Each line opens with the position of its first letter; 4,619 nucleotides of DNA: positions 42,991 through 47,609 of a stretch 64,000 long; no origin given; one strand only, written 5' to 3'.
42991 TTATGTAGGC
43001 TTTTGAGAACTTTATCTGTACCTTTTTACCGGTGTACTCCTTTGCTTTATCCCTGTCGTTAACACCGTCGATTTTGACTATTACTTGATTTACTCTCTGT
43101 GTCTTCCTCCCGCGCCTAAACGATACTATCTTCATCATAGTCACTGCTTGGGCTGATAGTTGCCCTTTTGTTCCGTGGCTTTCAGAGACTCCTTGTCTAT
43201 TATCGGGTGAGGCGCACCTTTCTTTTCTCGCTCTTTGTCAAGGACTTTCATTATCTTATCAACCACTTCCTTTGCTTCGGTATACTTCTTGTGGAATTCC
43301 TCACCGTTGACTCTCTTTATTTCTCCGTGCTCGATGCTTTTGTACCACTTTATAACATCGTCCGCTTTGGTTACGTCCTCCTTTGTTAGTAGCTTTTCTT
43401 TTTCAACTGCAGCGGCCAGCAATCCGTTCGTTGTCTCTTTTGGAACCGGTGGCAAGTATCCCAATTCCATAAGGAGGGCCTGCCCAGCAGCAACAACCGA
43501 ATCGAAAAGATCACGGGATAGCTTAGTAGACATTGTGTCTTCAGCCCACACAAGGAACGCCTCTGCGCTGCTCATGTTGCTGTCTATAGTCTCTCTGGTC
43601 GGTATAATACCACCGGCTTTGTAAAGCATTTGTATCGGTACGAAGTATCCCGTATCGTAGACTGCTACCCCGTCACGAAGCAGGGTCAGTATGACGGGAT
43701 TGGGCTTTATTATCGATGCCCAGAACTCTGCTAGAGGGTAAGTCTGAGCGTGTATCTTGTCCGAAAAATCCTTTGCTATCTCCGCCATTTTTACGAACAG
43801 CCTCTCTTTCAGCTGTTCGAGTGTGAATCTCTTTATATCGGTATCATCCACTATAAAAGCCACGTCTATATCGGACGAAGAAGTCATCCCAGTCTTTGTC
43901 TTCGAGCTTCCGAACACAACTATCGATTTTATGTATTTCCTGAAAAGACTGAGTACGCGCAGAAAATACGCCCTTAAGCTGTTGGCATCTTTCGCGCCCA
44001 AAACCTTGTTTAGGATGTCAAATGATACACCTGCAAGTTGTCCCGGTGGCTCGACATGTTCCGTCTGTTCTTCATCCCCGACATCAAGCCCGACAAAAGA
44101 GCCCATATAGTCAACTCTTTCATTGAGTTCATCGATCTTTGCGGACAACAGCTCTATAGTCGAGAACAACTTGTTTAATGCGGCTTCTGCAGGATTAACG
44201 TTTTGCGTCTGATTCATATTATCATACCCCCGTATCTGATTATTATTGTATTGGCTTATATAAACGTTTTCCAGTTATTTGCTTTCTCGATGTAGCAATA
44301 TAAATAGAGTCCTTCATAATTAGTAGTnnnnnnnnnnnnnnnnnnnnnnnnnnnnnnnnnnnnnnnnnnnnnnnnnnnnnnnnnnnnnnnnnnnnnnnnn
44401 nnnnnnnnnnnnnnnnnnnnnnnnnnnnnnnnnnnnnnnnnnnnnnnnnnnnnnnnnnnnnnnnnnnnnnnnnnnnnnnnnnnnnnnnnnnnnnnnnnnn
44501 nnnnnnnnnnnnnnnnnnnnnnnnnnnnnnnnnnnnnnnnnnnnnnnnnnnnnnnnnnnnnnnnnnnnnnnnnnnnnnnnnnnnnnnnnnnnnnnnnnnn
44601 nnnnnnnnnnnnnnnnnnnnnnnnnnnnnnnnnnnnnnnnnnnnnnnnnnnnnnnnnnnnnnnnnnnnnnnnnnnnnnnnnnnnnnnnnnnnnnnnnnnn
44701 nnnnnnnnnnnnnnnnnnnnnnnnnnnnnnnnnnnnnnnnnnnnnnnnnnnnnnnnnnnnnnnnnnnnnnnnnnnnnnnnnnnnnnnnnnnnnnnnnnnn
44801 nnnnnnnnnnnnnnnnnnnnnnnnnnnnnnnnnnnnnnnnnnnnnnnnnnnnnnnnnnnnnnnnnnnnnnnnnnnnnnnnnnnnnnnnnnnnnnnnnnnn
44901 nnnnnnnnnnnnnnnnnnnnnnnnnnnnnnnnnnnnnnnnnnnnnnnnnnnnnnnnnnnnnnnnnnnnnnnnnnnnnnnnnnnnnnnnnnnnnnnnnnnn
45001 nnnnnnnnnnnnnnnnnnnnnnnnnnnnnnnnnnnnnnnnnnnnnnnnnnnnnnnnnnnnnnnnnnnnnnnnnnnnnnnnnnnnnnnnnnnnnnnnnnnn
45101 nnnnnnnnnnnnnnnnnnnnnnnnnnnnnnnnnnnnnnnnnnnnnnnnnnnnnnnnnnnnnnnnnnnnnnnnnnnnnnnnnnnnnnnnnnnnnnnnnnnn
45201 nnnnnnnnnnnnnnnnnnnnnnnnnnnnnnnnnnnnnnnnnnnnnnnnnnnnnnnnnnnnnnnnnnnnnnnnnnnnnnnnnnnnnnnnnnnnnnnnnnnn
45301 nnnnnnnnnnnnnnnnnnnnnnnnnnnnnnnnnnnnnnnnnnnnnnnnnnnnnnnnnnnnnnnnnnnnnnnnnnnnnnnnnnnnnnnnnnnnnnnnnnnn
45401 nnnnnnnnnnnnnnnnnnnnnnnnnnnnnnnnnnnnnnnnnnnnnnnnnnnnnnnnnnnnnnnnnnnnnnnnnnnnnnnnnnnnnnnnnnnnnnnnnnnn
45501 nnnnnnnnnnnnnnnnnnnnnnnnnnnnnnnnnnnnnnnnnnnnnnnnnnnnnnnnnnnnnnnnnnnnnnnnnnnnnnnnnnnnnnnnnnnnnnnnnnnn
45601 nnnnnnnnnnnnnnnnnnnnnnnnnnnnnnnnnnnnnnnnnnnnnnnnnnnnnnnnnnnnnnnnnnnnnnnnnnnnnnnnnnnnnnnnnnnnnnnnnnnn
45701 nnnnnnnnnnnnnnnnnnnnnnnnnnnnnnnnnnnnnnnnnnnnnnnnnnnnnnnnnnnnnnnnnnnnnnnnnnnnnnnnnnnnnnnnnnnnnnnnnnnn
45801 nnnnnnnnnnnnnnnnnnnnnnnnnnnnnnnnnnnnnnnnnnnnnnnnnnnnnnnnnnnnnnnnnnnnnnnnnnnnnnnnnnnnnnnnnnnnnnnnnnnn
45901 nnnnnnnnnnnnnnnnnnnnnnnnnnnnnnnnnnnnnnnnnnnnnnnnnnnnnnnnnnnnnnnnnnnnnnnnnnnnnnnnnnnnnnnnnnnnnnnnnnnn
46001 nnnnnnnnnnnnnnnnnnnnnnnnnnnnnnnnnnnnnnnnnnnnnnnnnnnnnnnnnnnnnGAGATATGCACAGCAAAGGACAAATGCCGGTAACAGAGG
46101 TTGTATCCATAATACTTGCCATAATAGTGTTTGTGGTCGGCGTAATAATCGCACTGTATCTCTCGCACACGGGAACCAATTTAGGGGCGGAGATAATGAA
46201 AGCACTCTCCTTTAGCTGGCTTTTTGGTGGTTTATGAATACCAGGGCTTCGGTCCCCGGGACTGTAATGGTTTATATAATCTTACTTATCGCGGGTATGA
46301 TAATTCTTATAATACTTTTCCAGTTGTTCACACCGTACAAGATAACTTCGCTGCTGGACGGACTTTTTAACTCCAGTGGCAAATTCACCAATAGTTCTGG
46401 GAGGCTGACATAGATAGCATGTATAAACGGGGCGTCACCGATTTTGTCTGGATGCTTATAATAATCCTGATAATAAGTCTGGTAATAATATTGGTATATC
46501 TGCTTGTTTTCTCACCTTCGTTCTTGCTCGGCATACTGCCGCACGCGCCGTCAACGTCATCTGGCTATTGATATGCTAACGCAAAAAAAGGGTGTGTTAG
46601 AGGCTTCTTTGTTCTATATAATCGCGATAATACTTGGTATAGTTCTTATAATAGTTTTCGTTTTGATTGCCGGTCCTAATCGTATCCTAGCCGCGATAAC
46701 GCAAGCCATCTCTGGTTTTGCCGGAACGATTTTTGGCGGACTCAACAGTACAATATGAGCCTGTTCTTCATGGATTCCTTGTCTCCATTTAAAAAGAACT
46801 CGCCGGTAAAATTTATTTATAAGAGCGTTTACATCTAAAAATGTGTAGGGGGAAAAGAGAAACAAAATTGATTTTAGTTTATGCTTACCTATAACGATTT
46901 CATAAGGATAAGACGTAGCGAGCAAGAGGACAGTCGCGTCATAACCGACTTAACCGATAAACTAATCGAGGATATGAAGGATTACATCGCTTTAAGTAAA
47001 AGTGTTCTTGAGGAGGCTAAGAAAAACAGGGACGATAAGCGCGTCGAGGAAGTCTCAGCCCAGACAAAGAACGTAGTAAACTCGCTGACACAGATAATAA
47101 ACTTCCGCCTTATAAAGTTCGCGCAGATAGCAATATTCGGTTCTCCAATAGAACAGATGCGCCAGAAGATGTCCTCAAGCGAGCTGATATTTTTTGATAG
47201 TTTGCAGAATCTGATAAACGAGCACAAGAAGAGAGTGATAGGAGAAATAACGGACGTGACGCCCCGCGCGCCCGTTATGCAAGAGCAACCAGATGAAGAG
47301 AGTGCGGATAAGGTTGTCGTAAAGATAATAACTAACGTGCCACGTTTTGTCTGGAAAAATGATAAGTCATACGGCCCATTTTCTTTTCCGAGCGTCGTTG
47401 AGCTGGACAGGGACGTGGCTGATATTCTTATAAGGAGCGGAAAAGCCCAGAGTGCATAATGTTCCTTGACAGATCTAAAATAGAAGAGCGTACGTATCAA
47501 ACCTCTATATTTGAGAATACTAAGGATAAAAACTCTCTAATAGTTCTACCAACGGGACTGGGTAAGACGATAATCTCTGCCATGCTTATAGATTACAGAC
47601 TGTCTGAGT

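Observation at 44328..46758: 577-aa unknown protein followed by four tandem 50-61 aa single-TM peptides with [K/R]G-hydrophobic (class-III-signal-like) N-termini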

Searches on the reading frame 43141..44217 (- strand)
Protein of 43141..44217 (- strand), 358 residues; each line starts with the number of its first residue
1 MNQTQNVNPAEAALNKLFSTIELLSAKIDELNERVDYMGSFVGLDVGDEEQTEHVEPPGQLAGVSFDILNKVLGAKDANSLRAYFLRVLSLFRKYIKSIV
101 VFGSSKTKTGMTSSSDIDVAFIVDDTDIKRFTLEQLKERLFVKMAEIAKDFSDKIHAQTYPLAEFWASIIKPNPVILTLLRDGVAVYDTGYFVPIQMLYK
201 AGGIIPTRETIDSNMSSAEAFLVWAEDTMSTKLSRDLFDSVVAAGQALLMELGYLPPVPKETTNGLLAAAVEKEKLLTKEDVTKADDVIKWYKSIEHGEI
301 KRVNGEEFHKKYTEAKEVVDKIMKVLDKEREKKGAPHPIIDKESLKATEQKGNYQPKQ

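Call 3: search_protein_families(library=pfam, proteins=[window:43141-44217:-], max_evalue=1)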
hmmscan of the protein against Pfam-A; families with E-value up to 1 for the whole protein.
window:43141-44217:- (358 aa): 6 families
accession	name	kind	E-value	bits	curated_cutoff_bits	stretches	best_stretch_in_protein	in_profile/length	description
PF18765.7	Polbeta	-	3.8e-05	24.2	26.9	1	92-137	7-55/93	Polymerase beta, Nucleotidyltransferase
PF01909.29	NTP_transf_2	-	0.00041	21.1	21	1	92-134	12-47/93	Nucleotidyltransferase domain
PF05256.17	UPF0223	-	0.011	16.6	25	1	287-324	17-54/86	Uncharacterised protein family (UPF0223)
PF22600.2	MTPAP-like_central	-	0.012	16.2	27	1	96-136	40-72/139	Poly(A) RNA polymerase, mitochondrial-like, central palm domain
PF16727.10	REV1_C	-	0.074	14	26.5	1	275-324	32-84/91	DNA repair protein REV1 C-terminal domain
PF13422.11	DUF4110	-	0.13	12.8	27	1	298-333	46-81/95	Domain of unknown function (DUF4110)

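Call 59: search_protein_families(library=ncbifam, proteins=[window:43141-44217:-], max_evalue=0.1)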
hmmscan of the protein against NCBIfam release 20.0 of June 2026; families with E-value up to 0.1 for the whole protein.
window:43141-44217:- (358 aa): 6 families
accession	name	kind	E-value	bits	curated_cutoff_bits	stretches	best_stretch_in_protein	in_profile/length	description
NF047752.1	MntA_antitoxin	equivalog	6.4e-05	22.8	60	1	95-135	6-47/106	type VII toxin-antitoxin system MntA family adenylyltransferase antitoxin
NF041116.1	CBASS_cyclase_a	equivalog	0.005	16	200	1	96-151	45-104/317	CBASS oligonucleotide cyclase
NF012212.1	ANT_9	subfamily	0.0088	15.3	340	1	90-151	15-70/249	aminoglycoside nucleotidyltransferase ANT(9)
TIGR00316.1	cdhC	equivalog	0.024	13.5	355.95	1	273-323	369-419/460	CO dehydrogenase/CO-methylating acetyl-CoA synthase complex subunit beta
NF003353.0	PRK04387.1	equivalog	0.027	14.9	90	1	287-323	20-56/92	hypothetical protein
TIGR03269.1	met_CoM_red_A2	equivalog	0.034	12.7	517.1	1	270-316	266-313/530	methyl coenzyme M reductase system, component A2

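Call 76: search_protein_families(library=padloc, proteins=[window:43141-44217:-], max_evalue=0.1)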
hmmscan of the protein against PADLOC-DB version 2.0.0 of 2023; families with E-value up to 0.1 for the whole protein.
window:43141-44217:- (358 aa): 7 families
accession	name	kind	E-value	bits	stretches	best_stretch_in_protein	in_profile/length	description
PDLC04368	PDC-M05A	-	0.00026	18.9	1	85-177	96-178/201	-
PDLC04903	PDC-S09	-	0.00085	17.6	1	89-132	19-60/108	-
PDLC04907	PDC-S09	-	0.0015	16.6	1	83-150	16-73/114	-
PDLC04905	PDC-S09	-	0.0075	14.6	1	95-138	20-67/101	-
PDLC04906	PDC-S09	-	0.013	13.9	1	96-140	24-70/98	-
PDLC00769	Cyclase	-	0.013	13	1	79-136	26-88/261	oligonucleotide-cyclase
PDLC04902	PDC-S09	-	0.02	13.2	1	94-140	19-64/97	-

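Call 77: search_protein_families(library=phrogs, proteins=[window:43141-44217:-], max_evalue=0.1)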
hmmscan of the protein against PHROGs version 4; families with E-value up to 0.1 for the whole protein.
window:43141-44217:- (358 aa): 2 families
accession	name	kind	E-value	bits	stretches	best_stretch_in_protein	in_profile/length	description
phrog_36119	-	unknown function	0.033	14.6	1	95-162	61-126/247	-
phrog_5311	-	DNA, RNA and nucleotide metabolism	0.09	11.9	0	266-346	564-639/692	helicase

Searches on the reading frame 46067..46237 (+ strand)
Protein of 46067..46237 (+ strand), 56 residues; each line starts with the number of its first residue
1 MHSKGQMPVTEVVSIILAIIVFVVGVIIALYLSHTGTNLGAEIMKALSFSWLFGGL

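Call 3: search_protein_families(library=pfam, proteins=[window:46067-46237:+], max_evalue=1)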
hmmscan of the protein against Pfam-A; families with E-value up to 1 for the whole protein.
window:46067-46237:+ (56 aa): 3 families
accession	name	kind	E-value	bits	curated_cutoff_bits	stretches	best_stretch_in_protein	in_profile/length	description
PF05552.17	MS_channel_1st_1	-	0.0055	17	22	1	13-39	15-41/50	Mechanosensitive ion channel, conserved TM helix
PF15168.11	TRIQK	-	0.025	15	27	1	8-35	47-74/79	Triple QxxK/R motif-containing protein family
PF13800.11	Sigma_reg_N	-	0.19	12.5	26.3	1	12-39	17-45/91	Sigma factor regulator N-terminal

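Call 59: search_protein_families(library=ncbifam, proteins=[window:46067-46237:+], max_evalue=0.1)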
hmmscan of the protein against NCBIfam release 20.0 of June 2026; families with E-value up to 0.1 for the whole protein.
window:46067-46237:+ (56 aa): 3 families
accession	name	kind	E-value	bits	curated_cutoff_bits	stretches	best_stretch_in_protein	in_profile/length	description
NF047566.1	SE1626_fam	equivalog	0.036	13.9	70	1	14-28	8-22/55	SE1626 family protein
NF007886.0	PRK10591.1-5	equivalog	0.05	13.6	164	1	1-37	1-38/104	hypothetical protein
TIGR01673.1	holin_LLH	equivalog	0.094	13.2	34.75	1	11-35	3-27/108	phage holin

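Call 77: search_protein_families(library=phrogs, proteins=[window:46067-46237:+], max_evalue=0.1)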
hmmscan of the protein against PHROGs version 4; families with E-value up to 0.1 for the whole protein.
window:46067-46237:+ (56 aa): 1 family
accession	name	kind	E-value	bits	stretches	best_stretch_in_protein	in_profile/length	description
phrog_17165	-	unknown function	0.0068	17.5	1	14-32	26-44/51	-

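Call 85: find_related_loci(query=A5, collection=metagenome_contigs, flank=8000)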
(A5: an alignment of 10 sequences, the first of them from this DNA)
Query A5 (56 aa) in metagenome_contigs; peptide patterns used: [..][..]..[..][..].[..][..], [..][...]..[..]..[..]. (x = any residue, [..] = any of these).
255 stretches matched a pattern; 4 encode a relative of the query (tblastn E <= 1e-3); 4 distinct loci.
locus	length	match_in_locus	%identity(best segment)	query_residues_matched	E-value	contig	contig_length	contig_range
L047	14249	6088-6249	44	1-54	6e-15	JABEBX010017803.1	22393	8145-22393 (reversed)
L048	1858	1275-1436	59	1-53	4e-14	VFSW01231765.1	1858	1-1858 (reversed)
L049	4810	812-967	50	1-52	6e-9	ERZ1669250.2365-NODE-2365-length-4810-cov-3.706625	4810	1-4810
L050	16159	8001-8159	62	1-53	8e-15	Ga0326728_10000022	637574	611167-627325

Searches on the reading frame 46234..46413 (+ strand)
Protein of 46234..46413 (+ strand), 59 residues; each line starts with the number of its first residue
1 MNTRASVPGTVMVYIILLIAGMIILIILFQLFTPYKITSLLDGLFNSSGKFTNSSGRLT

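Call 3: search_protein_families(library=pfam, proteins=[window:46234-46413:+], max_evalue=1)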
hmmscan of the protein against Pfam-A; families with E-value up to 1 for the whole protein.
window:46234-46413:+ (59 aa): 2 families
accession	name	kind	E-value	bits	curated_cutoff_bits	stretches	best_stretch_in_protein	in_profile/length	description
PF16982.10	Flp1_like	-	0.0061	16.4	33.5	1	13-48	12-43/49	Putative Flagellin, Flp1-like, domain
PF03994.20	DUF350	-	0.021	15.3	26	1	10-41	8-39/133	Domain of Unknown Function (DUF350)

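Call 59: search_protein_families(library=ncbifam, proteins=[window:46234-46413:+], max_evalue=0.1)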
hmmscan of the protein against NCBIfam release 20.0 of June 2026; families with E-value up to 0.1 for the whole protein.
window:46234-46413:+ (59 aa): 0 families

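Call 77: search_protein_families(library=phrogs, proteins=[window:46234-46413:+], max_evalue=0.1)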
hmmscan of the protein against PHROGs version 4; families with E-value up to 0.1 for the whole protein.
window:46234-46413:+ (59 aa): 0 families

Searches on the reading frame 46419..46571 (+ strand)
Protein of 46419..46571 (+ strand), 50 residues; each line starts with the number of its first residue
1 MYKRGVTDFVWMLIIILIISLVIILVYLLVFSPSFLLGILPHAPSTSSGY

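Call 3: search_protein_families(library=pfam, proteins=[window:46419-46571:+], max_evalue=1)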
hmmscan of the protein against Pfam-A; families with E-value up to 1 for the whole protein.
window:46419-46571:+ (50 aa): 1 family
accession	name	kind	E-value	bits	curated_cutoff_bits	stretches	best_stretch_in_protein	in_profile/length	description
PF13273.12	DUF4064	-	0.096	13.4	32.1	1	6-32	56-82/102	Protein of unknown function (DUF4064)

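Call 59: search_protein_families(library=ncbifam, proteins=[window:46419-46571:+], max_evalue=0.1)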
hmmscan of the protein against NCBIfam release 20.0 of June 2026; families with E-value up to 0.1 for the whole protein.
window:46419-46571:+ (50 aa): 0 families

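Call 77: search_protein_families(library=phrogs, proteins=[window:46419-46571:+], max_evalue=0.1)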
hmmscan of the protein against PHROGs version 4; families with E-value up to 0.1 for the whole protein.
window:46419-46571:+ (50 aa): 0 families

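Call 103: find_encoding_contigs(protein=window:46419-46571:+, flank=3000, max_places=2)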
Protein window:46419-46571:+ (50 aa): no gene with exactly this product is on record in the collection.

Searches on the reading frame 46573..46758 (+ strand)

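Call 3: search_protein_families(library=pfam, proteins=[window:46573-46758:+], max_evalue=1)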
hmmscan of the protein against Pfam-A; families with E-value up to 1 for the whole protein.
window:46573-46758:+ (61 aa): 2 families
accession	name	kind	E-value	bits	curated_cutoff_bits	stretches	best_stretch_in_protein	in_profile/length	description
PF06157.16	DUF973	-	0.003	17.2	26.4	1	10-51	10-50/309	Protein of unknown function (DUF973)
PF10225.14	NEMP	-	0.19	11.8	28.7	1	13-37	36-60/249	NEMP family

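Call 59: search_protein_families(library=ncbifam, proteins=[window:46573-46758:+], max_evalue=0.1)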
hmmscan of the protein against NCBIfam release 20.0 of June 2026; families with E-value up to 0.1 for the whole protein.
window:46573-46758:+ (61 aa): 0 families

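Call 77: search_protein_families(library=phrogs, proteins=[window:46573-46758:+], max_evalue=0.1)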
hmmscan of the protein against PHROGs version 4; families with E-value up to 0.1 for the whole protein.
window:46573-46758:+ (61 aa): 1 family
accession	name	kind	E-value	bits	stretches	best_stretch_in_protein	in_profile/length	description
phrog_1299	-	lysis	0.047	14.5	1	5-51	25-73/100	holin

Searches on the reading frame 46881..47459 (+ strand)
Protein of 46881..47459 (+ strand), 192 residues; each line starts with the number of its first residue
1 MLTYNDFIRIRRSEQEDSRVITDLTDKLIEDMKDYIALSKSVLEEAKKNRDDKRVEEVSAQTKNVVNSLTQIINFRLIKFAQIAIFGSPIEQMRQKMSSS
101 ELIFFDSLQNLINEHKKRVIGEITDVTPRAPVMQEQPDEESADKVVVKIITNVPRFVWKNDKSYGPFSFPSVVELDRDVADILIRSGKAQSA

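Call 3: search_protein_families(library=pfam, proteins=[window:46881-47459:+], max_evalue=1)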
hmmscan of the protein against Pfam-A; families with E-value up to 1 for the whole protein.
window:46881-47459:+ (192 aa): 3 families
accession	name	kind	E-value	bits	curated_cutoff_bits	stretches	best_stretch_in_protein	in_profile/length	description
PF22090.1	Gins51_C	-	5.8e-07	29.6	27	1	145-190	1-46/48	Gins51, C-terminal domain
PF05321.16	HHA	-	0.34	11.6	25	0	76-107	2-33/57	Haemolysin expression modulating protein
PF18391.7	CHIP_TPR_N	-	0.69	11.1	26.7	0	16-72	16-72/83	CHIP N-terminal tetratricopeptide repeat domain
